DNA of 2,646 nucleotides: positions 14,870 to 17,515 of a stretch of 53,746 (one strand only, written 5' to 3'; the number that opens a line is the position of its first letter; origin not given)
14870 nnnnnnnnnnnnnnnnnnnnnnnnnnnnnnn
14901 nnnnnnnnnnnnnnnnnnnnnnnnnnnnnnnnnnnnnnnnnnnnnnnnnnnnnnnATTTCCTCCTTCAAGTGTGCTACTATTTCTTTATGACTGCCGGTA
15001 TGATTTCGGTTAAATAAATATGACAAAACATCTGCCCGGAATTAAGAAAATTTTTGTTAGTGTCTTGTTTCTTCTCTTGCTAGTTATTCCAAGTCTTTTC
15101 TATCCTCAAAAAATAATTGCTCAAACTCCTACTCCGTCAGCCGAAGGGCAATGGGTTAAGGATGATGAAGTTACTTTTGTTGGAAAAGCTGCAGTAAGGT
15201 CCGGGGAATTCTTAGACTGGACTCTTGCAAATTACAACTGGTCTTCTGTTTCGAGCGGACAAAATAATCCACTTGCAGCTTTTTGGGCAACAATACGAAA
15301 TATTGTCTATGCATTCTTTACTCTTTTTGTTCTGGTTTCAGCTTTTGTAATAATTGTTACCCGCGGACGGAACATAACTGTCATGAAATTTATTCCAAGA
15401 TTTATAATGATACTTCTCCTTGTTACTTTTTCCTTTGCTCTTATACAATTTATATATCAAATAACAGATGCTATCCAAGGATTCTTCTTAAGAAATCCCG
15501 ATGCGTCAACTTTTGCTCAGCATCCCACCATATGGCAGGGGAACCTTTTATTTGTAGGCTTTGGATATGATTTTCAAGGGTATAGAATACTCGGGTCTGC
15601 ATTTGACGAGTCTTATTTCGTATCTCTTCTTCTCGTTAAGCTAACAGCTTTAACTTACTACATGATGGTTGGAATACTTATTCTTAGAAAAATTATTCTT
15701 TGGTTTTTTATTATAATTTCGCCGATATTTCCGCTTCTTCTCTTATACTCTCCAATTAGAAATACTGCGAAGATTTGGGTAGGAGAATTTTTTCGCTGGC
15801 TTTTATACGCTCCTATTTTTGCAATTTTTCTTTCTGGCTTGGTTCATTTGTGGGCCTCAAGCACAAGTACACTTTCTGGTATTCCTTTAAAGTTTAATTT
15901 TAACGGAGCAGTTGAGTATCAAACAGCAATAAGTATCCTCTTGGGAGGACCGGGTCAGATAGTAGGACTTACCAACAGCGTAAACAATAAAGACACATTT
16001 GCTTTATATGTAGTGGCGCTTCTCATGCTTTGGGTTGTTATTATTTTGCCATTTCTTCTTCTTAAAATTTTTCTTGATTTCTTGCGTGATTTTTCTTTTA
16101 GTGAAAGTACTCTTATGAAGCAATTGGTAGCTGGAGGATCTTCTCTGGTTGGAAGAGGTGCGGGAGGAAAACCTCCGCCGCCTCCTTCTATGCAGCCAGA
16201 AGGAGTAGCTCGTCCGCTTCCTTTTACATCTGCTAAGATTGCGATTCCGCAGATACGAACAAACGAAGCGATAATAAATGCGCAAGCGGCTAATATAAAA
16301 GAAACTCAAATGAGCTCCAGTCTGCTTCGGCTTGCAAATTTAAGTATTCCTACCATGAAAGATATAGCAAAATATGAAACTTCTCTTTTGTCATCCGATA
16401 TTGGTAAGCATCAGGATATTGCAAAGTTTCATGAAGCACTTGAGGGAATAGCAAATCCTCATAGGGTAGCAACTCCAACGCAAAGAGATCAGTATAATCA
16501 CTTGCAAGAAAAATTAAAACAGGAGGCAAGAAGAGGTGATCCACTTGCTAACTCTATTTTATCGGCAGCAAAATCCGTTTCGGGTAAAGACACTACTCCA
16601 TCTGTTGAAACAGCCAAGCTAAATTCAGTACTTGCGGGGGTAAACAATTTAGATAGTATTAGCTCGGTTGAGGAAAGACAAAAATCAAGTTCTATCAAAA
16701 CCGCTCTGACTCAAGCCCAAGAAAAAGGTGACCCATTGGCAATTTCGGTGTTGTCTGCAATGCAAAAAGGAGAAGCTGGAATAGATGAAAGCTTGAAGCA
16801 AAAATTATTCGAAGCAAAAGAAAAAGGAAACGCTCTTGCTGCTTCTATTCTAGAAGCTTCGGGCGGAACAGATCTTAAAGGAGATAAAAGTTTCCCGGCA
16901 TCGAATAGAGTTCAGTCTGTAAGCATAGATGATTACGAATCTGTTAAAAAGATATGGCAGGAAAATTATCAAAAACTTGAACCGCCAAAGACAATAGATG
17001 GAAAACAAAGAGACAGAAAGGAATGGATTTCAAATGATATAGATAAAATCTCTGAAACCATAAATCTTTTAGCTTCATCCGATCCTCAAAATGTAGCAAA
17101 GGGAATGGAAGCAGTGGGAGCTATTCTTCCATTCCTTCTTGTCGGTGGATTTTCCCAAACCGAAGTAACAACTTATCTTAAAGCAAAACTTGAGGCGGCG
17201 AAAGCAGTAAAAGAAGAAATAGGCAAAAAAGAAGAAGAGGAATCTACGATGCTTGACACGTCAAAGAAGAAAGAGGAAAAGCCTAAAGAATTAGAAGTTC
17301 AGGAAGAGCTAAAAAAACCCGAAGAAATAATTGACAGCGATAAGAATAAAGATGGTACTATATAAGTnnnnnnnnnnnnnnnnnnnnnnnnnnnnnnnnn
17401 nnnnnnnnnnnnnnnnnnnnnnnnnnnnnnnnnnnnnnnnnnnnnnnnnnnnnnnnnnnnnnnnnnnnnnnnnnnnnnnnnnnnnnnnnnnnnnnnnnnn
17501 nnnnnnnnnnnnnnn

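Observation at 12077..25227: Candidate undescribed envelope module: pilin-like protein, foldase, secreted protein, VirB6-like membrane protein coupled to an Hsp100 ATPase, I9 inhibitor + subtilase, and a second membrane-anchored Hsp100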

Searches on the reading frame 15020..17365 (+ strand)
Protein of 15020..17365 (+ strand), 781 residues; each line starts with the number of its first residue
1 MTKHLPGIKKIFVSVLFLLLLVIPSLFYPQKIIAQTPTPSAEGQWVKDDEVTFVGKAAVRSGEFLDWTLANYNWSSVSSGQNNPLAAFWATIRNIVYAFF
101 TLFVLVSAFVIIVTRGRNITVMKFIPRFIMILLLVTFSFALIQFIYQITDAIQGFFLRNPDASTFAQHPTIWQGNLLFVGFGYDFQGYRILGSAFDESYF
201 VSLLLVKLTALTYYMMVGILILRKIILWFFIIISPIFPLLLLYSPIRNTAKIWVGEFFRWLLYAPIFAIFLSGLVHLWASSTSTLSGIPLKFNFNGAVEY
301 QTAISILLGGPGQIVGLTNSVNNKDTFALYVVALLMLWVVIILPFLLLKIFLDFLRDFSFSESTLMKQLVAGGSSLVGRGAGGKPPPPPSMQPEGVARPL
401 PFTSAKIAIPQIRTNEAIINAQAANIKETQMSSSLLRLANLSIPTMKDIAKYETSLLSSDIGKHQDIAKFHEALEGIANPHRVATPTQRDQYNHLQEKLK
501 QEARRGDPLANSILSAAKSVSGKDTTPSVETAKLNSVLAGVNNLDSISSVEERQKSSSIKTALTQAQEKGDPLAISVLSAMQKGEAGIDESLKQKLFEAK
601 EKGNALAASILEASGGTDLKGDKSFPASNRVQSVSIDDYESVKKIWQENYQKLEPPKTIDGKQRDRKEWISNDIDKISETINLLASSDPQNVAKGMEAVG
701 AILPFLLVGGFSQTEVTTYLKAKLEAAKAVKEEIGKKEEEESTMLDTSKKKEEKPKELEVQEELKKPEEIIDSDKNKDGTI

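Call 4: search_protein_families(library=pfam, proteins=[window:15020-17365:+], max_evalue=0.1)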
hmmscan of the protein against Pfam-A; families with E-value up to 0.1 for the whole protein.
window:15020-17365:+ (781 aa): 0 families

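Call 9: search_protein_families(library=ncbifam, proteins=[window:15020-17365:+], max_evalue=0.01)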
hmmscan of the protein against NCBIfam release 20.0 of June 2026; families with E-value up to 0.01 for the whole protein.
window:15020-17365:+ (781 aa): 0 families

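Call 10: find_homologous_proteins(query=window:15020-17365:+, max_evalue=0.001)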
Query window:15020-17365:+ (781 aa): 628 proteins with E <= 0.001 among 8000 candidates; the best 120 are listed.
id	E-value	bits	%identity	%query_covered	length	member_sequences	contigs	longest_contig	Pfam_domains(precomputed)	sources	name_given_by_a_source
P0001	0.0e+0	1587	91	100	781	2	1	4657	-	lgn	-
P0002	0.0e+0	1398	82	100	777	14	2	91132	-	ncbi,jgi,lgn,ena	-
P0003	0.0e+0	1340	78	100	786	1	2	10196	-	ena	-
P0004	0.0e+0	1295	78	97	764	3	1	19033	-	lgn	-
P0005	0.0e+0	1281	76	98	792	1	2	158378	-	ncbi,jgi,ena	-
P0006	0.0e+0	1262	74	99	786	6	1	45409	-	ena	-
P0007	0.0e+0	1248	78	94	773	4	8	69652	-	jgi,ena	-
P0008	0.0e+0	1248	74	100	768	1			-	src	-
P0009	0.0e+0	1241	76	100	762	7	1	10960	-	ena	-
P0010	0.0e+0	1231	77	92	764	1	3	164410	-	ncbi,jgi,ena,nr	ncbi:MAG: hypothetical protein A3B44_00690 [Candidatus Levybacteria bacterium RIFCSPLOWO2_01_FULL_38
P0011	0.0e+0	1226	77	92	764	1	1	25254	-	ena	-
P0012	0.0e+0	1207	75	97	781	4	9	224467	-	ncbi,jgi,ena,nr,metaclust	ncbi:MAG: hypothetical protein A2958_00810 [Candidatus Levybacteria bacterium RIFCSPLOWO2_01_FULL_38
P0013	0.0e+0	1203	75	96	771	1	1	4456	-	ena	-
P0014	0.0e+0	1166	69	99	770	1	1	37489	-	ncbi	-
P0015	0.0e+0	1134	71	90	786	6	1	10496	-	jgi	-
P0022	0.0e+0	1078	65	98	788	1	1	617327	-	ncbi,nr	ncbi:MAG: hypothetical protein HYT08_02645 [Candidatus Levybacteria bacterium]|nr:hypothetical prote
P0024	0.0e+0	1068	61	79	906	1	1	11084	PF04610.20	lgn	-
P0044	1.2e-277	941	57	74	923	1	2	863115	-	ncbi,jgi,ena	-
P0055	3.4e-270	917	48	69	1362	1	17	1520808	PF04610.20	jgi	jgi:hypothetical protein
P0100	1.4e-235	802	47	72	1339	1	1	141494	PF19590.5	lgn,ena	-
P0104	3.4e-233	794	41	94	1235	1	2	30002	-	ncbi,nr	ncbi:MAG TPA: hypothetical protein VLF89_00665 [Candidatus Saccharimonadales bacterium]|nr:hypotheti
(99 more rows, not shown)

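Call 12: find_encoding_contigs(protein=P0022, flank=10000, max_places=1)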
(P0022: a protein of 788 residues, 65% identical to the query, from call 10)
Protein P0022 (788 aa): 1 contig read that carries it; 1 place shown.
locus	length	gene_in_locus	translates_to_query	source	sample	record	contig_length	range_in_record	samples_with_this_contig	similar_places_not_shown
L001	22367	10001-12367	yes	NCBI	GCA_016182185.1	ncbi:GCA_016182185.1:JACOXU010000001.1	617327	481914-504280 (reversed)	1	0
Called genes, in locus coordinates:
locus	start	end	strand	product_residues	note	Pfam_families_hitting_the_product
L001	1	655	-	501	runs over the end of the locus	PF27757:Competence-induced_Ccs4_N, PF13231:PMT_2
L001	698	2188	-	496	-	-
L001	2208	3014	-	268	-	PF01026:TatD_DNase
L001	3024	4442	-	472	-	PF00133:tRNA-synt_1, PF01406:tRNA-synt_1e (weak), PF01921:tRNA-synt_1f (faint), PF09334:tRNA-synt_1g, PF00133:tRNA-synt_1, PF01406:tRNA-synt_1e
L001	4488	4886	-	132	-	-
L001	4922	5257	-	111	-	-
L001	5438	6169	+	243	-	PF03444:WHD_HrcA (weak), PF01628:HrcA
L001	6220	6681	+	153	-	PF01025:GrpE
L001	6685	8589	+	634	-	PF00012:HSP70, PF06723:MreB_Mbl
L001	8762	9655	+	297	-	PF00226:DnaJ, PF01556:DnaJ_C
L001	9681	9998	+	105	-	PF18895:T4SS_pilin (faint)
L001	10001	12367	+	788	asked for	-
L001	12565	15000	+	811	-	PF02861:Clp_N, PF23569:NBD_SMAX1, PF00004:AAA, PF17871:AAA_lid_9, PF00004:AAA, PF07724:AAA_2, PF07728:AAA_5, PF10431:ClpB_D2-small, +6 more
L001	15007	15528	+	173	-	-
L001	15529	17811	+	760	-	PF07504:FTP (weak), PF01447:Peptidase_M4, PF02868:Peptidase_M4_C, PF13620:CarboxypepD_reg (faint), PF17210:SdrD_B (weak)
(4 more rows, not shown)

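Call 13: find_encoding_contigs(protein=P0044, flank=10000, max_places=1)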
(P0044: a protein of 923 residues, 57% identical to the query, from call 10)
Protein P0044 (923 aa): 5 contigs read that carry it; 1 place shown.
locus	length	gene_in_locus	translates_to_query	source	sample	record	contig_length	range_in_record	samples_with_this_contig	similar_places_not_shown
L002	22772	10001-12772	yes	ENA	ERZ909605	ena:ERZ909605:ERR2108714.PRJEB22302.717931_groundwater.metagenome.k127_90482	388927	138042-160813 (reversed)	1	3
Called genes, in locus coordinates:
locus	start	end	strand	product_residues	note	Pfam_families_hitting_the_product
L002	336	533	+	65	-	PF00313:CSD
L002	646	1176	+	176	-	-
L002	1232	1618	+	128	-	-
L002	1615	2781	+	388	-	-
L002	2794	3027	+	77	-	-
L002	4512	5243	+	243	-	PF03444:WHD_HrcA (weak), PF01628:HrcA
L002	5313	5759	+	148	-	PF01025:GrpE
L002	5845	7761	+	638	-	PF00012:HSP70, PF06723:MreB_Mbl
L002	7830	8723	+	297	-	PF00226:DnaJ, PF01556:DnaJ_C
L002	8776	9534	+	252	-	PF03372:Exo_endo_phos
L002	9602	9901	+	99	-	PF18895:T4SS_pilin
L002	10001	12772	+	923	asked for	-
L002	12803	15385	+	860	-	PF02861:Clp_N, PF23569:NBD_SMAX1 (weak), PF00004:AAA, PF17871:AAA_lid_9, PF00004:AAA, PF07724:AAA_2, PF07728:AAA_5, PF10431:ClpB_D2-small, +10 more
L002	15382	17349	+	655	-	PF00963:Cohesin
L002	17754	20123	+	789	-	PF13191:AAA_16 (faint), PF20720:nSTAND3 (faint), PF17871:AAA_lid_9, PF00158:Sigma54_activat (weak), PF00004:AAA (weak), PF07724:AAA_2, PF07728:AAA_5, PF10431:ClpB_D2-small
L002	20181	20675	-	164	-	PF01243:PNPOx_N (weak)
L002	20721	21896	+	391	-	PF08529:NusA_N, PF13184:KH_NusA_1st, PF00013:KH_1 (faint), PF26594:KH_NusA_2nd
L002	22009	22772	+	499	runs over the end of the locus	PF00009:GTP_EFTU, PF00071:Ras, PF01926:MMR_HSR1, PF02421:FeoB_N (weak), PF22042:EF-G_D2, PF03144:GTP_EFTU_D2 (faint), PF11987:IF-2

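Call 14: find_encoding_contigs(protein=P0104, flank=10000, max_places=1)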
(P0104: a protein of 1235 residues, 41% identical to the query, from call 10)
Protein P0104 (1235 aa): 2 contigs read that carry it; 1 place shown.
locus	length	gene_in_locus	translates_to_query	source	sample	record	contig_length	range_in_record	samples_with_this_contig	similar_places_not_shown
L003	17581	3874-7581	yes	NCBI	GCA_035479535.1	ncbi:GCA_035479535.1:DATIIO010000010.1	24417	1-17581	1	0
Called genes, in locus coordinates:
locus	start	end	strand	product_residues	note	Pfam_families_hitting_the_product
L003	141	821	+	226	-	-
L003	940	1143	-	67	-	PF13443:HTH_26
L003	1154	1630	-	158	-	PF11188:DUF2975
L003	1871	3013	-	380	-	-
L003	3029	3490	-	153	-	PF03449:GreA_GreB_N, PF01272:GreA_GreB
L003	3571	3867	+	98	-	PF18895:T4SS_pilin (weak)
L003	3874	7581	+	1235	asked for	-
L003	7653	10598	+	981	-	PF02861:Clp_N, PF23569:NBD_SMAX1, PF00004:AAA, PF17871:AAA_lid_9, PF00004:AAA, PF07724:AAA_2, PF07728:AAA_5, PF10431:ClpB_D2-small, +6 more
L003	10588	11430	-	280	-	-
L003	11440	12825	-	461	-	-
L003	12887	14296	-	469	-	-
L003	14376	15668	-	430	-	PF13620:CarboxypepD_reg (weak), PF13715:CarbopepD_reg_2 (weak)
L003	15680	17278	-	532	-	-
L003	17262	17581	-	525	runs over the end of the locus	-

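Call 22: find_related_loci(query=A1, collection=genome_contigs, flank=10000)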
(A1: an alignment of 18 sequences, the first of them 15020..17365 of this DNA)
Query A1 (781 aa) in genome_contigs; peptide patterns used: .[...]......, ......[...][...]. (x = any residue, [..] = any of these).
391 stretches matched a pattern; 146 encode a relative of the query (tblastn E <= 1e-3); the best 80 are kept; 80 distinct loci.
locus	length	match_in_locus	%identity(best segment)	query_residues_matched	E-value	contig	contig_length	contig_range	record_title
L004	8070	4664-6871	82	42-781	0e+0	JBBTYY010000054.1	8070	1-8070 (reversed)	MAG: Patescibacteria group bacterium isolate H52-bin050_1 H52_bin050_1_000000000054, whole genome shotgun sequence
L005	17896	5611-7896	76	1-781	0e+0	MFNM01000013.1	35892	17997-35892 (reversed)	MAG: Candidatus Levybacteria bacterium RIFCSPHIGHO2_01_FULL_37_33 rifcsphigho2_01_scaffold_2070, whole genome shotgun se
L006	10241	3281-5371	77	28-745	0e+0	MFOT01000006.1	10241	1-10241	MAG: Candidatus Levybacteria bacterium RIFCSPLOWO2_01_FULL_38_21 rifcsplowo2_01_scaffold_16734, whole genome shotgun seq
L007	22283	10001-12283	68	1-771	0e+0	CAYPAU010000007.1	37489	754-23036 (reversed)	MAG TPA_asm: uncultured Gammaproteobacteria bacterium isolate SRP269290_co3_1059 genome assembly, contig: NODE_922_lengt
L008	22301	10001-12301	65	1-763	0e+0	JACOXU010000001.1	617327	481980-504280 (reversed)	MAG: Candidatus Levyibacteriota bacterium isolate NC_groundwater_161_Ag_S-0.1um_37_19 S4_GD2017_2_S1_scaffold_10, whole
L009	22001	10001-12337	64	1-777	0e+0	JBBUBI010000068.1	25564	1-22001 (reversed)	MAG: Patescibacteria group bacterium isolate H52-bin033_1 H52_bin033_1_000000000068, whole genome shotgun sequence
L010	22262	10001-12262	75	1-758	0e+0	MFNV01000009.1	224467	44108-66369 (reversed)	MAG: Candidatus Levybacteria bacterium RIFCSPHIGHO2_01_FULL_41_15 rifcsphigho2_01_scaffold_837, whole genome shotgun seq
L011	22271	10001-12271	66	1-755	0e+0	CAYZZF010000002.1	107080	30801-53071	MAG TPA_asm: uncultured Gammaproteobacteria bacterium isolate SRP093762_co1_95 genome assembly, contig: NODE_108_length_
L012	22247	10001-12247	63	10-756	0e+0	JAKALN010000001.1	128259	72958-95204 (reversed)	MAG: bacterium isolate WY5.bin128 NODE_199_length_128259_cov_9.479966, whole genome shotgun sequence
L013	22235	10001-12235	62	42-779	0e+0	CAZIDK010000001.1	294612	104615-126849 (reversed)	MAG TPA_asm: uncultured Gammaproteobacteria bacterium isolate SRP302447_co4_23 genome assembly, contig: NODE_116_length_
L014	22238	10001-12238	62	15-763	0e+0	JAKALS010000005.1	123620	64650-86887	MAG: bacterium isolate WY5.bin132 NODE_219_length_123620_cov_6.550169, whole genome shotgun sequence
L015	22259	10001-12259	60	42-779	0e+0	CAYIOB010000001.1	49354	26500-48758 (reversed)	MAG TPA_asm: uncultured Gammaproteobacteria bacterium isolate ERP119705_co25_644 genome assembly, contig: NODE_228_lengt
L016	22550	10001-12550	54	34-775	0e+0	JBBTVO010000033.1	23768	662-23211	MAG: Patescibacteria group bacterium isolate H51-bin110_1 H51_bin110_1_000000000033, whole genome shotgun sequence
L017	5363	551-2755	59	42-767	0e+0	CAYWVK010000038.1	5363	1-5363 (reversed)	MAG TPA_asm: uncultured Gammaproteobacteria bacterium isolate SRP192927_co6_216 genome assembly, contig: NODE_42732_leng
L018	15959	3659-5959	58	37-779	0e+0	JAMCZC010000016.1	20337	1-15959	MAG: Patescibacteria group bacterium isolate FK_Sedi_B_Bin.322 NODE_9161_length_20337_cov_41.9952, whole genome shotgun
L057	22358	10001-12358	41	27-759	3e-178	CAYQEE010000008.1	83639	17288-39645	MAG TPA_asm: uncultured Gammaproteobacteria bacterium isolate SRP272529_co2_240 genome assembly, contig: NODE_315_length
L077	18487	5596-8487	39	1-739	7e-158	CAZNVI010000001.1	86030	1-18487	MAG TPA_asm: uncultured Gammaproteobacteria bacterium isolate SRP192515_co1_25 genome assembly, contig: NODE_154_length_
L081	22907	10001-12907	43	1-754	2e-155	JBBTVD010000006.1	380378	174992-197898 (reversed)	MAG: Patescibacteria group bacterium isolate H14-bin010_1 H14_bin010_1_000000000006, whole genome shotgun sequence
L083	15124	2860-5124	40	1-773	5e-154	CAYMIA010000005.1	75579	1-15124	MAG TPA_asm: uncultured Gammaproteobacteria bacterium isolate SRP200132_co1_145 genome assembly, contig: NODE_432_length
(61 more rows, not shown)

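Call 37: predict_structure(alignment_id=A2)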
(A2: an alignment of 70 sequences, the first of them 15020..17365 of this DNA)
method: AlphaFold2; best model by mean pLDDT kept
length: 781 residues; sequences in the alignment: 70
mean_pLDDT: 67.7   pTM: 0.44
mean pLDDT of the five models: 67.7, 65.4, 65.2, 62.9, 61.4
residues with pLDDT >= 90: 55; 70-90: 371; 50-70: 204; < 50: 151
segments of 3 or more residues with pLDDT < 50: 27-44, 373-434, 523-530, 615-633, 745-781
pLDDT, mean of each block of 10 residues (from residue 1): 57 80 56 37 60 83 90 69 71 83 85 76 82 83 87 91 87 80 69 75 87 93 87 74 81 87 93 85 53 56 56 55 72 90 92 74 57 46 42 36 34 34 35 50 66 66 64 76 74 81 71 71 44 61 63 71 75 73 56 68 68 47 36 59 84 68 73 87 78 75 70 77 88 80 49 33 31 33 32
secondary structure, 60 per line:
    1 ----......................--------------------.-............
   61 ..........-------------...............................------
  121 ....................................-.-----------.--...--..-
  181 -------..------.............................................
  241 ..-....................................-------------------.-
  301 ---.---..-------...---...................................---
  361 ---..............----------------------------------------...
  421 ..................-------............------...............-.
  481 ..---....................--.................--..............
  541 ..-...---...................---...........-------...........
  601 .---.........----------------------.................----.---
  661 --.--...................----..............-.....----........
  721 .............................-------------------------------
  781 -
elements in order (helices of 4 or more, strands of 3 or more residues): H5-26 H49-70 H84-114 H121-156 H196-242 H244-279 H324-357 H364-377 H418-438 H446-457 H464-478 H486-505 H508-524 H527-542 H550-568 H572-582 H590-601 H605-613 H636-652 H666-684 H689-702 H704-708 H713-749

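Call 40: fold_search(model_id=the predicted structure, library=pdb)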
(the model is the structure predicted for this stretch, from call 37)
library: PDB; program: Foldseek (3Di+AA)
matches with E <= 10: 183; with E <= 0.001: 0
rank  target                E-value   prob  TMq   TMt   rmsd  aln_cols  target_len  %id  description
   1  7o3v_J                6.0e-02  0.99  0.19  0.44   9.8       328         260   16  Stalk complex structure (TrwJ/VirB5-TrwI/VirB6) from the fully-assembled R388 type IV secretion system determined by c (released 2022-06-22)
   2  8rt9_F                6.9e-02  1.00  0.21  0.49   9.4       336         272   16  Stalk complex full-length structure (TrwJ/VirB5-TrwI/VirB6) from the fully-assembled R388 type IV secretion system det (released 2024-06-19)
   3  8rtd_L                7.2e-02  1.00  0.20  0.50   9.4       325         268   16  Stalk-Arches-IMC structure from the fully-assembled R388 type IV secretion system determined by cryo-EM. (released 2024-06-19)
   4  7o3v_F                7.5e-02  1.00  0.20  0.50   9.4       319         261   16  Stalk complex structure (TrwJ/VirB5-TrwI/VirB6) from the fully-assembled R388 type IV secretion system determined by c (released 2022-06-22)
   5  8wdf                  1.9e-01  0.15  0.07  0.14  26.3       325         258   10  Chemoreceptor PilJ from Pseudomonas aeruginosa PA14 (released 2024-07-24)
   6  8rtd_H                5.1e-01  0.84  0.15  0.42  11.7       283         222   16  Stalk-Arches-IMC structure from the fully-assembled R388 type IV secretion system determined by cryo-EM. (released 2024-06-19)
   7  4wid_A                6.1e-01  0.07  0.07  0.12  41.0       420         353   14  Crystal structure of the immediate-early 1 protein (IE1) at 2.31 angstrom (tetragonal form after crystal dehydration) (released 2014-10-29)
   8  5me3_A                8.0e-01  0.07  0.06  0.05  26.2       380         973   13  Structure of the Scc2 C-terminus (released 2017-01-11)
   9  8rtd_I                9.9e-01  0.85  0.13  0.39   6.8       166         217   17  Stalk-Arches-IMC structure from the fully-assembled R388 type IV secretion system determined by cryo-EM. (released 2024-06-19)
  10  8ucs_G                1.2e+00  0.06  0.04  0.11  23.5       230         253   14  Cryo-EM structure of the flagellar MotAB stator bound to FliG (released 2024-01-24)
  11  4h5y                  1.3e+00  0.05  0.06  0.08  38.2       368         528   13  High-resolution crystal structure of Legionella pneumophila LidA (60-594) (released 2013-09-25)
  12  7o3v_I                1.4e+00  0.84  0.13  0.43   5.7       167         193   18  Stalk complex structure (TrwJ/VirB5-TrwI/VirB6) from the fully-assembled R388 type IV secretion system determined by c (released 2022-06-22)
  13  7o3v_H                1.5e+00  0.82  0.13  0.44   5.6       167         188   19  Stalk complex structure (TrwJ/VirB5-TrwI/VirB6) from the fully-assembled R388 type IV secretion system determined by c (released 2022-06-22)
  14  8j07_t                1.5e+00  0.08  0.07  0.14  22.2       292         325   17  96nm repeat of human respiratory doublet microtubule and associated axonemal complexes (released 2023-07-26)
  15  7x1w_B                1.5e+00  0.03  0.06  0.07  31.1       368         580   12  Cryo-EM structure of human ABCD1 E630Q in the presence of ATP in inward-facing state (released 2023-03-22)
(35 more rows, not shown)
